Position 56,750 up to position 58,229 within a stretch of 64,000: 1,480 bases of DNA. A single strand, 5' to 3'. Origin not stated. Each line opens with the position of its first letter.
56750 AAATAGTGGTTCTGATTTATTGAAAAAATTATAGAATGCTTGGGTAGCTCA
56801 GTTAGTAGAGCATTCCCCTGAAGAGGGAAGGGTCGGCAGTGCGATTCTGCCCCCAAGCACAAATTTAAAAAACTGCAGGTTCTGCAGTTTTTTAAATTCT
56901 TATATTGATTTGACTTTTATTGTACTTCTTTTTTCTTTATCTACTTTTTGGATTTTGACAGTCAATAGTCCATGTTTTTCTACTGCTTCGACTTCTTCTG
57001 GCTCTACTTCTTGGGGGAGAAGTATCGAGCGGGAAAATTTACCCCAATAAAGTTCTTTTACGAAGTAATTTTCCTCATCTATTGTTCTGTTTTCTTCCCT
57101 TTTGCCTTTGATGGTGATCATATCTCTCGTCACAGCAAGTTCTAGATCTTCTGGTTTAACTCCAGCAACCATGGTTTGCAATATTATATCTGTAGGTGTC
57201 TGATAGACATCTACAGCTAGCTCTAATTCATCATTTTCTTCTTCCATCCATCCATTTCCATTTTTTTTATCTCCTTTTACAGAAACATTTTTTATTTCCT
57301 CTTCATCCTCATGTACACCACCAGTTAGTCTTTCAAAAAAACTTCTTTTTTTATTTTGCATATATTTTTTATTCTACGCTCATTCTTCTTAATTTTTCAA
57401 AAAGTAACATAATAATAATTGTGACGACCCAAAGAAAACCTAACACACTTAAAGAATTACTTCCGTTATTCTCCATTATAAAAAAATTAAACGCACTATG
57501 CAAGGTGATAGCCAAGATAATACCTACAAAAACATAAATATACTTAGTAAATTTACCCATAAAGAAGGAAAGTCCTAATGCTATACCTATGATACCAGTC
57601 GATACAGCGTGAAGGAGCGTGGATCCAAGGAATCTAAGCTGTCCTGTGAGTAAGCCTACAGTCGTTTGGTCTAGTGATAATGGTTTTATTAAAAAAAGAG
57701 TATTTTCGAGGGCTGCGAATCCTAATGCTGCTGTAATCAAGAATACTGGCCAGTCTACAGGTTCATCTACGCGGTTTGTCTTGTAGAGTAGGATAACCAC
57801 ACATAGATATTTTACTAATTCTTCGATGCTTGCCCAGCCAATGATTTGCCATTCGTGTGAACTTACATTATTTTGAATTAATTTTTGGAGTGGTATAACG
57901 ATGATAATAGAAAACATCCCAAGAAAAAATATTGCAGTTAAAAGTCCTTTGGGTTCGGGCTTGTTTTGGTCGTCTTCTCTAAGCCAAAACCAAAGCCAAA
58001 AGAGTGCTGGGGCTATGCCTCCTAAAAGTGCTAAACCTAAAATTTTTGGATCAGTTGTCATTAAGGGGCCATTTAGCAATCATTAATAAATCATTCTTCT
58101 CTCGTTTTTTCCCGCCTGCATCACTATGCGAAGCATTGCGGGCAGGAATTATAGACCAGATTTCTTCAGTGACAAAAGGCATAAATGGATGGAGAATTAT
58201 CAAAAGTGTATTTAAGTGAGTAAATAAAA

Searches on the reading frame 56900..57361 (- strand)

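Call 17: search_protein_families(library=pfam, proteins=[window:56900-57361:-], max_evalue=0.001)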
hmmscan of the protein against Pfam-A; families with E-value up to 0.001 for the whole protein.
window:56900-57361:- (153 aa): 1 family
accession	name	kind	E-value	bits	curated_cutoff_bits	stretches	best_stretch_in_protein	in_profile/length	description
PF00011.27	HSP20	-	1.8e-18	66.9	20.8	1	54-150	4-99/102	Hsp20/alpha crystallin family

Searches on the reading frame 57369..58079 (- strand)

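Call 17: search_protein_families(library=pfam, proteins=[window:57369-58079:-], max_evalue=0.001)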
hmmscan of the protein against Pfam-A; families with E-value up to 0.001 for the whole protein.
window:57369-58079:- (236 aa): 1 family
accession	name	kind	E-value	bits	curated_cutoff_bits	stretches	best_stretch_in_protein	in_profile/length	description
PF13367.11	PrsW-protease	-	2.5e-28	99.4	23.5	1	42-224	1-193/196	PrsW family intramembrane metalloprotease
